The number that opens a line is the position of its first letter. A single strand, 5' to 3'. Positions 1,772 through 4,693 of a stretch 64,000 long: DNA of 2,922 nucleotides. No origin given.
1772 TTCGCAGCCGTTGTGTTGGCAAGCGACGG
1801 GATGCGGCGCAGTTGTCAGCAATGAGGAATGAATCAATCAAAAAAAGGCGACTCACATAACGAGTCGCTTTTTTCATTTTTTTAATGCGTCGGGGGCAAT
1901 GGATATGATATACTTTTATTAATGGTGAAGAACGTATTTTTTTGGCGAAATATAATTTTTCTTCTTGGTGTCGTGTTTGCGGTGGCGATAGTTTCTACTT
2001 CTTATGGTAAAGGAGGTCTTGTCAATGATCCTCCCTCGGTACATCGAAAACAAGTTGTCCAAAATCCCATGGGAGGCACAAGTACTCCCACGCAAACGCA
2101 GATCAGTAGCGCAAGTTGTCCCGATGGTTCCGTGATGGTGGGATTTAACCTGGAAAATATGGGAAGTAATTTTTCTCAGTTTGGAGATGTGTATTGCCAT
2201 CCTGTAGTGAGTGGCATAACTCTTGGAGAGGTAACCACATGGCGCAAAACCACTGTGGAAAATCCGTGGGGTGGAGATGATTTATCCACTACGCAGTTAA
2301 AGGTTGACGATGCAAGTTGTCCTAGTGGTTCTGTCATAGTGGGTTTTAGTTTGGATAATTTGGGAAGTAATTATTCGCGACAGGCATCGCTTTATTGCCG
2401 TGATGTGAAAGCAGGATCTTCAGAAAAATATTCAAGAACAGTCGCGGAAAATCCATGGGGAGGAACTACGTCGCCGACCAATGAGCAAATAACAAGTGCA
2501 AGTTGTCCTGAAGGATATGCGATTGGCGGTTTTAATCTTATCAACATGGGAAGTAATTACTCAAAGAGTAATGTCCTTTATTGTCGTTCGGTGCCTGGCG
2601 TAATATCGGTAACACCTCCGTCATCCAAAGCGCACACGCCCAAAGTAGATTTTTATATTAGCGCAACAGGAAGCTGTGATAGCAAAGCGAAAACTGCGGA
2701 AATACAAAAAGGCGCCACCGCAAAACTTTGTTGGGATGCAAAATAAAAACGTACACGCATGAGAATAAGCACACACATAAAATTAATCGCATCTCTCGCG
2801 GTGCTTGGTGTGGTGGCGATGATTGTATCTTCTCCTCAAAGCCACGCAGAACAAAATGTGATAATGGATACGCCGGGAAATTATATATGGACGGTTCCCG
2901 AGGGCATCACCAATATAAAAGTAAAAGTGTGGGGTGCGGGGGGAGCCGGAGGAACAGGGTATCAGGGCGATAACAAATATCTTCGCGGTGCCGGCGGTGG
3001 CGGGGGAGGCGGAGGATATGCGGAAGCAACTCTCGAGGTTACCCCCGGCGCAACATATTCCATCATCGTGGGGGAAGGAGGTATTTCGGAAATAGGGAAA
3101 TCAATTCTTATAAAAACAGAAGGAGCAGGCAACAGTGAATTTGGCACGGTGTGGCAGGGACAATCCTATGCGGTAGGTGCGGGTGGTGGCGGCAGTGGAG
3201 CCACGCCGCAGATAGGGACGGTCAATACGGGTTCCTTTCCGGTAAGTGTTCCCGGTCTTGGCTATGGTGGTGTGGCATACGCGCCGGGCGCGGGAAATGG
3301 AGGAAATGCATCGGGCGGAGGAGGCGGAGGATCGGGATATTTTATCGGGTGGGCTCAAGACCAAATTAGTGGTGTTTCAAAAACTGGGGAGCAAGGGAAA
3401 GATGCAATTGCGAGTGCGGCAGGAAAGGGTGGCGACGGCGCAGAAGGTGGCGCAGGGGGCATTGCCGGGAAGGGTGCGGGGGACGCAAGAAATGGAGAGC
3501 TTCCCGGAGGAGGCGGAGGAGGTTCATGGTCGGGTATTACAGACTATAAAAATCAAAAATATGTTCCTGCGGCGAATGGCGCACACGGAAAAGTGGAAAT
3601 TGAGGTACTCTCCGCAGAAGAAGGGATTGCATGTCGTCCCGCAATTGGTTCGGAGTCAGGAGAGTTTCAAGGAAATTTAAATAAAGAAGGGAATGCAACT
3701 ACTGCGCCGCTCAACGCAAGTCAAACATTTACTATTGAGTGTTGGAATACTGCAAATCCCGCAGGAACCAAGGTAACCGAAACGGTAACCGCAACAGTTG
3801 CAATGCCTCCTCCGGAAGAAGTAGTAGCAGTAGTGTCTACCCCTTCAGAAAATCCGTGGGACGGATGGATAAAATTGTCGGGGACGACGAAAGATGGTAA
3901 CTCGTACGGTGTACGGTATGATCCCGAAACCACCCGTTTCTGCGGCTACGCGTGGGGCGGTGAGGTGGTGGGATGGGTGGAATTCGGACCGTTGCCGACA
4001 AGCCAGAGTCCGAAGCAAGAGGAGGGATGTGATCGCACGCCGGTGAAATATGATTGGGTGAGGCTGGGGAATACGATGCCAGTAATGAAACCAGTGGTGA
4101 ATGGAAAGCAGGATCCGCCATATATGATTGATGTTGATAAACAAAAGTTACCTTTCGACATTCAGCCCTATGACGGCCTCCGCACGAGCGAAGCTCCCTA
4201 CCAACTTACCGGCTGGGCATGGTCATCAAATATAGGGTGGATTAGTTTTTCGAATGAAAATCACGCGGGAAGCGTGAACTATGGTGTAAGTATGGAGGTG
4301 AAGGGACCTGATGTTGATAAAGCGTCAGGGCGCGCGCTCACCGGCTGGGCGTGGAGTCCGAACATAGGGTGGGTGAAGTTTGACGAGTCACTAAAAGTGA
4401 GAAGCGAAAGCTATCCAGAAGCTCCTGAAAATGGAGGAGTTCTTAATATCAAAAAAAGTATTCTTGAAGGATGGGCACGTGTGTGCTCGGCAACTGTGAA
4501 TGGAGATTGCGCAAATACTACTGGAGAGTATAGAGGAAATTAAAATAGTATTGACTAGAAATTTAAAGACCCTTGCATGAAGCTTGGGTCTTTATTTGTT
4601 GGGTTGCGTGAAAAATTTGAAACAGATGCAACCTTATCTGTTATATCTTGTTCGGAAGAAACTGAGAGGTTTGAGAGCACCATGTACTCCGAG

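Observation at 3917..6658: A 125-nt gene fragment is duplicated 2.6 kb away, beside a RelE/ParE TA pair and a truncated HicB-like gene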

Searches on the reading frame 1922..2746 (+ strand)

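Call 7: search_protein_families(library=pfam, proteins=[window:1922-2746:+], max_evalue=0.1)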
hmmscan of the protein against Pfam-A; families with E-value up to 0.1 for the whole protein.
window:1922-2746:+ (274 aa): 2 families
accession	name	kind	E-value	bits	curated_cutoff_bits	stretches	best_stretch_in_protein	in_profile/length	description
PF14704.11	DERM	-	0.017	15.8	28.3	0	131-205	9-77/152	Dermatopontin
PF17312.8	Helveticin_J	-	0.058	13.1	25.5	0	101-128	235-262/314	Bacteriocin helveticin-J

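Call 8: search_protein_families(library=ncbifam, proteins=[window:1922-2746:+], max_evalue=0.1)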
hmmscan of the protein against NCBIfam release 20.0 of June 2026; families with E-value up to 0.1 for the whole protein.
window:1922-2746:+ (274 aa): 0 families

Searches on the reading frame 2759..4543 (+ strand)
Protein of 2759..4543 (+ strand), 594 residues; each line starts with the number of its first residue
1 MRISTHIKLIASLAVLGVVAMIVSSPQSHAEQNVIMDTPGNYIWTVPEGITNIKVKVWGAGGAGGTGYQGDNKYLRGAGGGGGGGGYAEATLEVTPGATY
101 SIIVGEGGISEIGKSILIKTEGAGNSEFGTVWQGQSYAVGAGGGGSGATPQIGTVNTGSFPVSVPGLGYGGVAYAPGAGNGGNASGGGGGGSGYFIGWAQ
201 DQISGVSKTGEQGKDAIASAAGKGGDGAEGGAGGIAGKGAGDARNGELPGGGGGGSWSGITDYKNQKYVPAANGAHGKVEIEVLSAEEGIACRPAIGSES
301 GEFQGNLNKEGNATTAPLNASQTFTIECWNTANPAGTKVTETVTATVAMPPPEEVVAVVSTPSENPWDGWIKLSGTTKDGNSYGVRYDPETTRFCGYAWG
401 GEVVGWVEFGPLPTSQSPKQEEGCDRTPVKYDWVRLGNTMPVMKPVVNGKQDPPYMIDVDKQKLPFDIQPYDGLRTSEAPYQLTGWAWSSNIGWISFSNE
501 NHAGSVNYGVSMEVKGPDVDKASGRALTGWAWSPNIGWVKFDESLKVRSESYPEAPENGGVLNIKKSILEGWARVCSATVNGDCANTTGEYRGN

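Call 7: search_protein_families(library=pfam, proteins=[window:2759-4543:+], max_evalue=0.1)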
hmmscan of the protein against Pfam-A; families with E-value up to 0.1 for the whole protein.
window:2759-4543:+ (594 aa): 1 family
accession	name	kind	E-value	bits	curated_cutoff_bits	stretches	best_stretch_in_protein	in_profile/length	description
PF21722.4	Gly_rich_2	-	5.1e-13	50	24.3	1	38-282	2-224/226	Glycine-rich domain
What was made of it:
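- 2759..4543 (+): Main secreted surface-protein gene (594 aa): signal or TM N-terminus, Gly-rich domain, linker, then a C-terminal domain (CTD, from about 3857) made of WDGW.../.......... repeats. Pfam Gly_rich_2 E 5e-13 (call 7).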

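Call 8: search_protein_families(library=ncbifam, proteins=[window:2759-4543:+], max_evalue=0.1)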
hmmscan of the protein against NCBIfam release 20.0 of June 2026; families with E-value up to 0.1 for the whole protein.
window:2759-4543:+ (594 aa): 0 families

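Call 10: find_encoding_contigs(protein=window:2759-4543:+, flank=10000, max_places=10)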
Protein window:2759-4543:+ (594 aa): no gene with exactly this product is on record in the collection.

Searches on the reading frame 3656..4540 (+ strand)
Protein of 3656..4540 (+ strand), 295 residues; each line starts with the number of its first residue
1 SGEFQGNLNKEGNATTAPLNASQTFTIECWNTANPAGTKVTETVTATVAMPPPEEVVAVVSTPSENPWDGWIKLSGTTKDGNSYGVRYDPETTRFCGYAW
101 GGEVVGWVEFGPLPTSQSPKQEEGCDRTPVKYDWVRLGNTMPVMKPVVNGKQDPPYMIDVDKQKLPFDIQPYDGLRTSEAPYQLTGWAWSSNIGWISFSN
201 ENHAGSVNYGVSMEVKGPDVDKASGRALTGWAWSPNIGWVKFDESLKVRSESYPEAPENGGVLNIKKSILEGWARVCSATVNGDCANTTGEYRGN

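Call 14: find_homologous_proteins(query=window:3656-4540:+, max_evalue=0.001)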
Query window:3656-4540:+ (295 aa): 239 proteins with E <= 0.001 among 886 candidates; the best 120 are listed.
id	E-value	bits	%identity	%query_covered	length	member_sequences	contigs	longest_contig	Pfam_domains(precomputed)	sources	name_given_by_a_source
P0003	2.1e-58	216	46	77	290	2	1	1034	-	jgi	jgi:hypothetical protein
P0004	2.7e-58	216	48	77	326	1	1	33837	-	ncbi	-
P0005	6.6e-42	162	46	67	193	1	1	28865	-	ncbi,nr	ncbi:MAG: hypothetical protein HYW65_00135 [Candidatus Liptonbacteria bacterium]|nr:hypothetical pro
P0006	2.8e-30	124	45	33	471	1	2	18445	PF00801.27,PF25788.3,PF18911.7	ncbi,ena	-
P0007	4.8e-25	107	45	36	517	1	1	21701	-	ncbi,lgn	-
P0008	5.8e-23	100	43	36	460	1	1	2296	-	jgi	-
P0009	1.2e-22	99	41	40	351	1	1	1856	-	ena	-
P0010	1.4e-22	99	55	17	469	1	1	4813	-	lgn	-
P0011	3.5e-22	97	41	40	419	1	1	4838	PF25788.3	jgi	jgi:hypothetical protein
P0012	5.0e-22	97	42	35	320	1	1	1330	-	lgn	-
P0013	7.9e-22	96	45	36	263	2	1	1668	-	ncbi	-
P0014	1.9e-21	95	43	38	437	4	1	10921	-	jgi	-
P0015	5.6e-21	93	46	35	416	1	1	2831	-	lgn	-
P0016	8.1e-20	90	33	55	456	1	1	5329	-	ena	-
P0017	1.4e-19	89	42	36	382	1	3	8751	-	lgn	-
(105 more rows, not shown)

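Call 16: find_encoding_contigs(protein=P0004, flank=10000, max_places=4)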
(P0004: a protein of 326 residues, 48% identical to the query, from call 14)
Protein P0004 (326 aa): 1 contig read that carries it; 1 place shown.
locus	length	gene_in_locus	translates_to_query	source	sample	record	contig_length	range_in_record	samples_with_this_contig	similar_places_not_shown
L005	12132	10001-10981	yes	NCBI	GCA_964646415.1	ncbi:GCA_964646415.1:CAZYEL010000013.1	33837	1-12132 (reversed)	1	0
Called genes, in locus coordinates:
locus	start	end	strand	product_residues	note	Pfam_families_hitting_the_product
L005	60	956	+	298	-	PF04055:Radical_SAM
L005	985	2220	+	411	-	PF01941:AdoMet_Synthase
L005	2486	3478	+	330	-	PF00005:ABC_tran, PF13304:AAA_21 (faint), PF13732:DrrA1-3_C (weak)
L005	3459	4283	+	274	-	-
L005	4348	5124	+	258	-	PF06182:ABC2_membrane_6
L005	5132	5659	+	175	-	PF00293:NUDIX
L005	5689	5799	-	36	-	-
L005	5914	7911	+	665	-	-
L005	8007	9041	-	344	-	-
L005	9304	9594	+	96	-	-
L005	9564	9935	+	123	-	PF02452:PemK_toxin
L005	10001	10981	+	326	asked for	-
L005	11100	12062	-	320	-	-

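Call 17: find_encoding_contigs(protein=P0005, flank=10000, max_places=4)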
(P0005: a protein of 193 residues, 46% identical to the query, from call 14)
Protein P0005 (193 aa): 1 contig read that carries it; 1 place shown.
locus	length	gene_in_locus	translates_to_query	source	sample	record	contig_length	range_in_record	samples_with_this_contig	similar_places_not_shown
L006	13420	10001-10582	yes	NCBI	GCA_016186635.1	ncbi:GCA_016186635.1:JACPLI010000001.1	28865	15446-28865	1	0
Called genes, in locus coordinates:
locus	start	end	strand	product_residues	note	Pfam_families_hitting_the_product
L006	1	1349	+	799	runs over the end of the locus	PF03781:FGE-sulfatase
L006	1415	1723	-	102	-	-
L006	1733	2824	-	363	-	PF00154:RecA_N, PF06745:ATPase (weak), PF08423:Rad51, PF27531:MT3502_N (faint), PF21096:RecA_C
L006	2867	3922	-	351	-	PF02661:Fic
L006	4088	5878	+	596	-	-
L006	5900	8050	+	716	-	-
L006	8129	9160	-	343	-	-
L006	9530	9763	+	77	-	-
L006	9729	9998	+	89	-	PF05016:ParE_toxin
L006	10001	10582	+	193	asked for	-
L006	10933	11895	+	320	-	PF00872:Transposase_mut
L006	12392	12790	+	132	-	PF01850:PIN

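Call 41: search_protein_families(library=pfam, proteins=[L005:9352-9594:+, L005:9564-9935:+, L006:9530-9763:+, L006:9729-9998:+, L006:12392-12790:+, L006:12139-12408:+], max_evalue=1)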
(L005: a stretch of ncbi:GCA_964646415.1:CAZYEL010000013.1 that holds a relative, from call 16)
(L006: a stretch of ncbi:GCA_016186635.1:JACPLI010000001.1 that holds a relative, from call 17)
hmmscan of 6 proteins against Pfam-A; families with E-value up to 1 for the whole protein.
L005:9352-9594:+ (80 aa): 0 families

L005:9564-9935:+ (123 aa): 1 family
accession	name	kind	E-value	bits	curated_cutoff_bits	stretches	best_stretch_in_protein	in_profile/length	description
PF02452.23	PemK_toxin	-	4.5e-32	110.9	23.1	1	11-118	1-109/109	PemK-like, MazF-like toxin of type II toxin-antitoxin system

L006:9530-9763:+ (77 aa): 0 families

L006:9729-9998:+ (89 aa): 3 families
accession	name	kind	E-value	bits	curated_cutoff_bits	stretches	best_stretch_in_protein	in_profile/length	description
PF05016.21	ParE_toxin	-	2e-09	38.3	23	1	18-84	17-85/89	ParE toxin of type II toxin-antitoxin system, parDE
PF15781.12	ParE-like_toxin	-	0.015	15.7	28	1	12-46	4-38/87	ParE-like toxin of type II bacterial toxin-antitoxin system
PF11663.14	Toxin_YhaV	-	0.17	12.3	35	1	47-79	62-96/138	Toxin with endonuclease activity, of toxin-antitoxin system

L006:12392-12790:+ (132 aa): 1 family
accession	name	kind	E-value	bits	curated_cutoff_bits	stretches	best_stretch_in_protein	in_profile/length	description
PF01850.27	PIN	-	2.1e-17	64.3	23.6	1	12-124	2-117/120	PIN domain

L006:12139-12408:+ (89 aa): 0 families

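Call 42: search_protein_families(library=ncbifam, proteins=[L005:9352-9594:+, L006:9530-9763:+], max_evalue=1)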
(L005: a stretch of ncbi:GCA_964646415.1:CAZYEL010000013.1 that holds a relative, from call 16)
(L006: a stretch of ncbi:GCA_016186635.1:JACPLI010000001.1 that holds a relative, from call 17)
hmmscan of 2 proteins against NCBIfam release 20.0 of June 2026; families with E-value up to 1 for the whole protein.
L005:9352-9594:+ (80 aa): 0 families

L006:9530-9763:+ (77 aa): 1 family
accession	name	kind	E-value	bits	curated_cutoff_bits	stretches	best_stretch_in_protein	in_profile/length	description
TIGR01552.1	phd_fam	subfamily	0.022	14.1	20.8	1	14-32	33-51/53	type II toxin-antitoxin system prevent-host-death family antitoxin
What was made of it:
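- On Type II toxin-antitoxin pair, RelE/ParE superfamily: The L006 counterpart has only a weak phd_fam hit, E 0.022 (call 42).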

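Call 62: search_protein_families(library=pfam, proteins=[L005:10001-10981:+], max_evalue=1)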
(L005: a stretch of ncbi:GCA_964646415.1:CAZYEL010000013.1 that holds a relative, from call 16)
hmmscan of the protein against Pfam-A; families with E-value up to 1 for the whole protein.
L005:10001-10981:+ (326 aa): 1 family
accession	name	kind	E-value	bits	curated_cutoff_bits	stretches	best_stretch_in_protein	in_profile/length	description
PF07705.17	CARDB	-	0.0025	18.4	22.7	1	4-49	54-99/101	CARDB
